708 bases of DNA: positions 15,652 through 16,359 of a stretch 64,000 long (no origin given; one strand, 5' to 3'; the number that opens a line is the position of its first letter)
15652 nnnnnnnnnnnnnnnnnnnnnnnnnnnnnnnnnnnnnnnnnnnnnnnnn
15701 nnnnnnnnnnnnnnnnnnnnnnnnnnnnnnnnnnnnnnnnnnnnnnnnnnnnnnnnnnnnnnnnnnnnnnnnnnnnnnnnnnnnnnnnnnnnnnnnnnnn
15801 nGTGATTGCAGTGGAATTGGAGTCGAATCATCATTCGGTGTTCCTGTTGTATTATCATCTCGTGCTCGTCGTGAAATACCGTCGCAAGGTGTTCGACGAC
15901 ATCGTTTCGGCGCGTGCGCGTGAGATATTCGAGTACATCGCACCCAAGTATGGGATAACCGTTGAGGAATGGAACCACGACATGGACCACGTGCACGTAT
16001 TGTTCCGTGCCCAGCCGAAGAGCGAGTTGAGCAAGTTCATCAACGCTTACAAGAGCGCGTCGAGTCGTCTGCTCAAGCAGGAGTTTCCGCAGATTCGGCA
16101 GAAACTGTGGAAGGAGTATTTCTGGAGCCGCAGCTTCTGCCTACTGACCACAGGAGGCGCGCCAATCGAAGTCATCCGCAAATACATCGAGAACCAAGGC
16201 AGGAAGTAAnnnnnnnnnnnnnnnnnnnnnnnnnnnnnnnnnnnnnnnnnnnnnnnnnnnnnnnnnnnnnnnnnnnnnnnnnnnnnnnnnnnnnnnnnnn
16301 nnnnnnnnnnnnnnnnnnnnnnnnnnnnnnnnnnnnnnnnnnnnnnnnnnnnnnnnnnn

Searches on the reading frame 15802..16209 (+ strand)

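Call 23: search_protein_families(library=pfam, proteins=[window:15802-16209:+], max_evalue=0.01)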
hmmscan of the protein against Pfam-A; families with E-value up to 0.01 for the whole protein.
window:15802-16209:+ (135 aa): 2 families
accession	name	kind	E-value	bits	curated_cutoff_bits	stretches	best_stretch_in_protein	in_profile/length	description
PF01797.21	Y1_Tnp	-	4.9e-44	149.8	23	1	12-132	1-121/121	Transposase IS200 like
PF21718.4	KH_DTX3L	-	0.0012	19.1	27.4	1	41-96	17-77/128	DTX3L, KH-like domain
